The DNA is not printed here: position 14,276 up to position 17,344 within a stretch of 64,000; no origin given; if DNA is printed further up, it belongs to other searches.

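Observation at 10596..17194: Three co-oriented, uncharacterised large genes: soluble TrwB/VirD4/HerA-like ATPase + poly-acidic coiled-coil protein + proline-rich protein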

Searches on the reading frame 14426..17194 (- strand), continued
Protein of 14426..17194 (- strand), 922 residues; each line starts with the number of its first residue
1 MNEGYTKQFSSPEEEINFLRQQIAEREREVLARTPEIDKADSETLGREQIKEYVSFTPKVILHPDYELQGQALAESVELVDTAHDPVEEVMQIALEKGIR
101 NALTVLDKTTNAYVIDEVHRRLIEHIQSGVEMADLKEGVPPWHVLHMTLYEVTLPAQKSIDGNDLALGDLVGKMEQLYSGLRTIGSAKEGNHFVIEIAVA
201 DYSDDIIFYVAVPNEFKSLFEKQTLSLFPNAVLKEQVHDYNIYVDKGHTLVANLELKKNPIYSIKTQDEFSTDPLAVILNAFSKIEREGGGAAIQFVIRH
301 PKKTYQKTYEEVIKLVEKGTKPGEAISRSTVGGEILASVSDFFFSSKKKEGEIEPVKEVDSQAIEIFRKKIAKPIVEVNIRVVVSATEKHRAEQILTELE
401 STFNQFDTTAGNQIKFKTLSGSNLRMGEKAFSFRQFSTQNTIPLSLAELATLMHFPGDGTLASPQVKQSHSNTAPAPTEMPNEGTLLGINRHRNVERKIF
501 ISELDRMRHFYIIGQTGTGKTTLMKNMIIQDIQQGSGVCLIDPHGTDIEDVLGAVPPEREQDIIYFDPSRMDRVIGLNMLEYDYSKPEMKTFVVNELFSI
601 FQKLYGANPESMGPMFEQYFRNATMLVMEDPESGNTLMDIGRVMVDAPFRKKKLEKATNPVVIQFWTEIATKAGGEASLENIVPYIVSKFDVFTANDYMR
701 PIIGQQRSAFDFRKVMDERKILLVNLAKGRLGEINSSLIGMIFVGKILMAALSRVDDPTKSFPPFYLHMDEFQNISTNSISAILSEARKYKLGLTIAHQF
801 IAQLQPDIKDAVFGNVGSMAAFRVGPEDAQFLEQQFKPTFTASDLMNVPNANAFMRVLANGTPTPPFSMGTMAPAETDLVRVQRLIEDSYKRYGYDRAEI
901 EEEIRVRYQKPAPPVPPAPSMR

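Call 86: search_protein_families(library=pfam, alignment_id=A7, max_evalue=0.001)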
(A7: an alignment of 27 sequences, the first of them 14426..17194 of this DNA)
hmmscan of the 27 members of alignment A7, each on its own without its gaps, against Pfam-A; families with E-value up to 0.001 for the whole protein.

A. member 1, window:14426-17194:- (922 aa): 4 families
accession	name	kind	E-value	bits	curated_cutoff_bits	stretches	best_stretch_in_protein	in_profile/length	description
PF01935.23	DUF87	-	2.6e-07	31.4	23.2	1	507-622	21-122/220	Helicase HerA, central domain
PF10412.15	TrwB_AAD_bind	-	1.2e-05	24.9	20.5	1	507-549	15-57/387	Type IV secretion-system coupling protein DNA-binding domain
PF20720.3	nSTAND3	-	4.2e-05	23.7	27.2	1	502-567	12-72/155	Novel STAND NTPase 3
PF13401.12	AAA_22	-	0.00021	22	27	0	508-550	6-49/130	AAA domain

B. families by the number of members that match (of 27 scanned): 15 families
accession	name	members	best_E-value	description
PF10412.15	TrwB_AAD_bind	22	8e-12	Type IV secretion-system coupling protein DNA-binding domain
PF01935.23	DUF87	21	7.6e-10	Helicase HerA, central domain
PF12696.13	TraG-D_C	21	2.1e-06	TraM recognition site of TraD and TraG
PF13401.12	AAA_22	19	1.3e-05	AAA domain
PF02534.20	T4SS-DNA_transf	8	7.8e-12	Type IV secretory system Conjugative DNA transfer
PF25199.1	nSTAND_NTPase5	7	8.7e-07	Novel STAND NTPase 5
PF20720.3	nSTAND3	7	1.4e-05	Novel STAND NTPase 3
PF01580.24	FtsK_SpoIIIE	3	7.3e-05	FtsK/SpoIIIE family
PF13191.12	AAA_16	2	0.00027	AAA ATPase domain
PF04851.21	ResIII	1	5.2e-08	Type III restriction enzyme, res subunit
PF01637.24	ATPase_2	1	9.2e-05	ATPase domain predominantly from Archaea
PF00004.35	AAA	1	0.00011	ATPase family associated with various cellular activities (AAA)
PF13173.12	AAA_14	1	0.00039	AAA domain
PF00270.35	DEAD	1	0.00047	DEAD/DEAH box helicase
PF06745.19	ATPase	1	0.00066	KaiC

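Call 90: search_protein_families(library=pfam, proteins=[L064:5412-8225:+, L062:12789-15077:+, L025:7848-13391:+, L013:12776-17245:+, L052:7824-12038:+, L026:14398-18213:+], max_evalue=0.01)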
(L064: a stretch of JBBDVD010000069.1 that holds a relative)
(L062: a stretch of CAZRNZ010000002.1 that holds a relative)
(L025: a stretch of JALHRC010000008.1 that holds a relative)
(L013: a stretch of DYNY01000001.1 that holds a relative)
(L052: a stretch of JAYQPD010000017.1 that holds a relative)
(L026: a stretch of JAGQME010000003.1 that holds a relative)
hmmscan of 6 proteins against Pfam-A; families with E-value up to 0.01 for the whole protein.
L064:5412-8225:+ (937 aa): 0 families

L062:12789-15077:+ (762 aa): 1 family
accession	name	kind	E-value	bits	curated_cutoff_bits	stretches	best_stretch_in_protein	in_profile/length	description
PF13675.11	PilJ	-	0.00037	21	26.6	0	80-141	38-96/114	Type IV pili methyl-accepting chemotaxis transducer N-term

L025:7848-13391:+ (1847 aa): 0 families

L013:12776-17245:+ (1489 aa): 0 families

L052:7824-12038:+ (1404 aa): 0 families

L026:14398-18213:+ (1271 aa): 0 families

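Call 91: search_dna_similar(query=window:14426-17194:-, collection=plasmids, mode=protein, max_evalue=0.001, max_rows=15)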
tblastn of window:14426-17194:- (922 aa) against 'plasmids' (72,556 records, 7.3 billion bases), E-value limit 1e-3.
Records with a match: 581; places in all: 589; records where one place covers at least 80% of the query: 0.
Best place of each record, by identity: <60% 581.
By first word of the organism name: Bacillus 322; Streptomyces 55; Staphylococcus 32; Clostridium 20; Natrinema 12; Haladaptatus 11; Sulfolobus 11; Pseudomonas 11; Lactobacillus 9; Halomontanus 6; and 60 more.
By predicted mobility (MOB-suite, as given by PLSDB): non-mobilizable 399; conjugative 125; mobilizable 57.
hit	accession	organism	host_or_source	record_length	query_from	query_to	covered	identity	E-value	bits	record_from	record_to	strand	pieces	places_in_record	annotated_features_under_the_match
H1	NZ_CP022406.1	Clostridium sporogenes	-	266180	204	857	71%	23.5%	2e-21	108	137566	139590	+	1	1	ATP-binding protein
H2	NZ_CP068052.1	Peribacillus psychrosaccharolyticus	-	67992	195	875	74%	22.1%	8e-25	119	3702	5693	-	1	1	DUF87 domain-containing protein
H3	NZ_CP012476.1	Shouchella clausii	-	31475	204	875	73%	22.4%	5e-29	133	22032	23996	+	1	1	DUF87 domain-containing protein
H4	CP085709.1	Bacillus sp. CMF21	single cell,soil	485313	195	875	74%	21.9%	2e-27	128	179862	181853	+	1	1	DUF87 domain-containing protein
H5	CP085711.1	Bacillus sp. F19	single cell,soil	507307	195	875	74%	21.8%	9e-28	129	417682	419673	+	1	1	DUF87 domain-containing protein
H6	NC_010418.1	Clostridium botulinum A3 str. Loch Maree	-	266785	204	800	65%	24.8%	1e-22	112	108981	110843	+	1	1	ATP-binding protein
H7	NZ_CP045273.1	Priestia megaterium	pure culture,Paper surface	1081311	188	771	63%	25.7%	2e-21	174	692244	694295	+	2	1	none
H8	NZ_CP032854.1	Bacillus subtilis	cell culture,Cheonggukjang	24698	204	875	73%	22.0%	5e-28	130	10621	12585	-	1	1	DUF87 domain-containing protein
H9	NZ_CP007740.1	Bacillus methanolicus MGA3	soil sample, enrichment culture ...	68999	199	875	73%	21.8%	9e-26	122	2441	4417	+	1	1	DUF87 domain-containing protein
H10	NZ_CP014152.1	Clostridium botulinum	Microbial isolate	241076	204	800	65%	24.7%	2e-22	111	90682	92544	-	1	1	hypothetical protein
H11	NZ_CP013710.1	Clostridium botulinum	Microbial isolate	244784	204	800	65%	24.7%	2e-22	111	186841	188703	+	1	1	hypothetical protein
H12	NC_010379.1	Clostridium botulinum B1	-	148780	204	800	65%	24.7%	5e-22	110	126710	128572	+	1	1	hypothetical protein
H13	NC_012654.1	Clostridium botulinum Ba4 str. 657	-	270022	204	800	65%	24.7%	8e-22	110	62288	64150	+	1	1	ATP-binding protein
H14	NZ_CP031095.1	Clostridium botulinum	Homo sapiens,human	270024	204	800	65%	24.7%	8e-22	110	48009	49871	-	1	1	ATP-binding protein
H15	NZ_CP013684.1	Clostridium botulinum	Microbial isolate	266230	204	800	65%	24.5%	4e-23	114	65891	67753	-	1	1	ATP-binding protein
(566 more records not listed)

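Call 92: search_dna_similar(query=window:14426-17194:-, collection=phages, mode=protein, max_evalue=0.001, max_rows=10)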
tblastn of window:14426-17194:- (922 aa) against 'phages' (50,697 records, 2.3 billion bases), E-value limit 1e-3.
Records with a match: 38; places in all: 38; records where one place covers at least 80% of the query: 2.
Best place of each record, by identity: <60% 38.
By first word of the organism name: Bacillus 32; Deep-sea 2; Brevibacillus 1; Clostridium 1; Terrisporobacter 1; Microcystis 1.
By host as written in the record: Bacillus subtilis 6; Bacillus subtilis BEST7003 6; Bacillus cereus 4; - 3; Bacillus megaterium str. ATCC 43725 2; Bacillus thuringiensis 2; Bacillus subtilis Delta6 2; Bacillus cereus HER1399 2; and 9 more.
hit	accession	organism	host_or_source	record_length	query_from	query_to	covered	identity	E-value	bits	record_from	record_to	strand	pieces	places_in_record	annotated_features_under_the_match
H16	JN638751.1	Bacillus phage G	Bacillus megaterium str. ATCC 43725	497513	169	908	80%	22.8%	3e-39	165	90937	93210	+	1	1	156: gp156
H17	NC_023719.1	Bacillus phage G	Bacillus megaterium str. ATCC 43725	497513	169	908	80%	22.8%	3e-39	165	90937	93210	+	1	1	156: gp156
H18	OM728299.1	Bacillus phage vB_BsuM-Goe19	Bacillus subtilis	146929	202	904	76%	22.3%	7e-19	99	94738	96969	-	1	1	hypothetical protein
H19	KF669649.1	Bacillus phage CampHawk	Bacillus subtilis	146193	202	904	76%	22.3%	1e-18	98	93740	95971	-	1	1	hypothetical protein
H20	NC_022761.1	Bacillus phage CampHawk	Bacillus subtilis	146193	202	904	76%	22.3%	1e-18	98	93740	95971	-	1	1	hypothetical protein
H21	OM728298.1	Bacillus phage vB_BsuM-Goe16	Bacillus subtilis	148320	202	904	76%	21.4%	2e-15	88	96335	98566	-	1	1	hypothetical protein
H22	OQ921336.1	Bacillus phage SPO1L1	Bacillus subtilis BEST7003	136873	202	904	76%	21.4%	5e-16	89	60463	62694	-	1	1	hypothetical protein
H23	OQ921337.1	Bacillus phage SPO1L2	Bacillus subtilis BEST7003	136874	202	904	76%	21.4%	5e-16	89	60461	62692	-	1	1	hypothetical protein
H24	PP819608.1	Bacillus phage Adastra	Bacillus subtilis CU 1065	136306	202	904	76%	21.1%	4e-15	86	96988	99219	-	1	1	hypothetical protein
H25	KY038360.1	Brevibacillus phage MRSA107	sputum specimen in the respiratory ...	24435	208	875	72%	22.2%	9e-19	99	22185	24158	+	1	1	record has no annotation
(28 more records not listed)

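Call 93: get_annotated_region(hit=H8, flank=7000)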
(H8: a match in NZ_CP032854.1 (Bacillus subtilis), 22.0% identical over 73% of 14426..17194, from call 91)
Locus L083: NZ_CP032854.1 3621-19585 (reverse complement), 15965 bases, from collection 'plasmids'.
description: Bacillus subtilis subsp. subtilis strain MH-1 plasmid unnamed1, complete sequence
organism: Bacillus subtilis (NCBI taxid 135461)
taxonomy: Bacteria; Bacillota; Bacilli; Bacillales; Bacillaceae; Bacillus; Bacillus subtilis
host: -; source: cell culture,Cheonggukjang; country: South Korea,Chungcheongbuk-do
typing (MOB-suite, as given by PLSDB): non-mobilizable
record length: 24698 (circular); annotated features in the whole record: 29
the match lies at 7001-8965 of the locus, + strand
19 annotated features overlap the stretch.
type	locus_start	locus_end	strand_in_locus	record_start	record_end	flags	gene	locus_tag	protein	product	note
CDS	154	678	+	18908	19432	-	-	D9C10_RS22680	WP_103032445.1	thermonuclease family protein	-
CDS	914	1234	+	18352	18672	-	-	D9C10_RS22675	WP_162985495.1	hypothetical protein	-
CDS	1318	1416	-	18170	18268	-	-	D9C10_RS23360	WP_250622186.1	putative holin-like toxin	-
CDS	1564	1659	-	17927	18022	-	-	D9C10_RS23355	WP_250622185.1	putative holin-like toxin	-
CDS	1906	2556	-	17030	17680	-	-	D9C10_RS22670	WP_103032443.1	SprT-like domain-containing protein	-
CDS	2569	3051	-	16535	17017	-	-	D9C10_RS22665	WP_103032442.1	hypothetical protein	-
CDS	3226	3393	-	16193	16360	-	-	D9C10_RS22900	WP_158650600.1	hypothetical protein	-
CDS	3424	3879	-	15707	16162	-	-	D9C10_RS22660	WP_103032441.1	hypothetical protein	-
CDS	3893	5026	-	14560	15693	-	-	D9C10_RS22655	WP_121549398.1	ParM/StbA family protein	GO:0030541 - plasmid partitioning [Evidence IEA]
CDS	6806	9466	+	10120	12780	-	-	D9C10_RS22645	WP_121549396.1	DUF87 domain-containing protein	-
CDS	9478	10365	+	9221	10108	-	-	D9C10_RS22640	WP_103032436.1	replication-relaxation family protein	-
CDS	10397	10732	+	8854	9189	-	-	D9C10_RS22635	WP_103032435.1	hypothetical protein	-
CDS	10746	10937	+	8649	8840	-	-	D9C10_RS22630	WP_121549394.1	hypothetical protein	-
CDS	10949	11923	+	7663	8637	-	-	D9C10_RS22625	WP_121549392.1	conjugal transfer protein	-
CDS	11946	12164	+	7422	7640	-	-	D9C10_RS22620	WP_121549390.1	hypothetical protein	-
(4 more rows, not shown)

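Call 94: get_annotated_region(hit=H3, flank=7000)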
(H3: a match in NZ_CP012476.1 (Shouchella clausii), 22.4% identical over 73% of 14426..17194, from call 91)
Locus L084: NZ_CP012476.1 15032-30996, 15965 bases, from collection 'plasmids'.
description: Shouchella clausii strain ENTPro plasmid unnamed, complete sequence
organism: Shouchella clausii (NCBI taxid 79880)
taxonomy: Bacteria; Bacillota; Bacilli; Bacillales; Bacillaceae; Shouchella; Shouchella clausii
host: -; source: -; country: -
typing (MOB-suite, as given by PLSDB): non-mobilizable; replicon rep_cluster_258
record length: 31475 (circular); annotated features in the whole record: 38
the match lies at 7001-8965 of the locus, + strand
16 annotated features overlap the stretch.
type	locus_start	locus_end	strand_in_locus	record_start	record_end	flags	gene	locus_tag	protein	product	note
CDS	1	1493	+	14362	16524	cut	-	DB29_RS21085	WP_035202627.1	type IA DNA topoisomerase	GO:0006265 - DNA topological change [Evidence IEA]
CDS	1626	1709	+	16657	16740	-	-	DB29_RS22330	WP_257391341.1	putative holin-like toxin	-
CDS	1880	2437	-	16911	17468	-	-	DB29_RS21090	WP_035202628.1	helix-turn-helix domain-containing protein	-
CDS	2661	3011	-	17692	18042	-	-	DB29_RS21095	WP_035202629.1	hypothetical protein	-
CDS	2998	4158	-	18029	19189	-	-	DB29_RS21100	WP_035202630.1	ParM/StbA family protein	GO:0030541 - plasmid partitioning [Evidence IEA]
CDS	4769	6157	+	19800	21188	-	-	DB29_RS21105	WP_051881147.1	primase C-terminal domain-containing protein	-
CDS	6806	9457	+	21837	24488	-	-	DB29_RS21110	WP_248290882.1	DUF87 domain-containing protein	-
CDS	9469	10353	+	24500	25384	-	-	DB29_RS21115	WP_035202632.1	replication-relaxation family protein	-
CDS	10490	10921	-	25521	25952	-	-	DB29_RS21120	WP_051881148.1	helix-turn-helix transcriptional regulator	-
CDS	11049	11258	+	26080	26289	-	-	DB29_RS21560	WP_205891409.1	helix-turn-helix transcriptional regulator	-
CDS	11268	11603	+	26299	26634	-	-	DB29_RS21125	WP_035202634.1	hypothetical protein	-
CDS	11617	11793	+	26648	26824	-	-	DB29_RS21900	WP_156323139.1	hypothetical protein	-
CDS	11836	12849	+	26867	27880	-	-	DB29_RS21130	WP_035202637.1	conjugal transfer protein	-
CDS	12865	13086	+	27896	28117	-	-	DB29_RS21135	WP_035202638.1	hypothetical protein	-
CDS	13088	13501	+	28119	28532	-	-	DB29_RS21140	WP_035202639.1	conjugal transfer protein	-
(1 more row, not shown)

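Call 96: search_protein_families(library=pfam, proteins=[L083:6806-9466:+, L083:9478-10365:+, L083:12583-15129:+, L083:10949-11923:+], max_evalue=0.001)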
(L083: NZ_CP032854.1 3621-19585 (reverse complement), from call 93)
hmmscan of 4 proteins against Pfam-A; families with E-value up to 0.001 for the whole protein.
L083:6806-9466:+ (886 aa): 1 family
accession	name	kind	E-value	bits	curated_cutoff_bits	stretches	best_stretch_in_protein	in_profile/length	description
PF01935.23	DUF87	-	1.3e-09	38.9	23.2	1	332-580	8-217/220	Helicase HerA, central domain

L083:9478-10365:+ (295 aa): 1 family
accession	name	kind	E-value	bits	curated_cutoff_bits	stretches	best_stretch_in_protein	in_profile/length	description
PF13814.12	Replic_Relax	-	1.2e-10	42.2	25.3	1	16-214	4-183/191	Replication-relaxation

L083:12583-15129:+ (848 aa): 2 families
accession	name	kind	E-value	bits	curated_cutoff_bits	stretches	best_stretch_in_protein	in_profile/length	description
PF12846.13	AAA_10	-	3.1e-116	388.8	27.5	1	457-817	2-362/362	AAA-like domain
PF19044.6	P-loop_TraG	-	8.3e-05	21.8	25.8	0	478-746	31-300/413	TraG P-loop domain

L083:10949-11923:+ (324 aa): 1 family
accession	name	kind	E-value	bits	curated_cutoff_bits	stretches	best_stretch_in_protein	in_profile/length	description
PF12642.13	TpcC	-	3.1e-44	152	27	1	69-319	1-231/231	Conjugative transposon protein TcpC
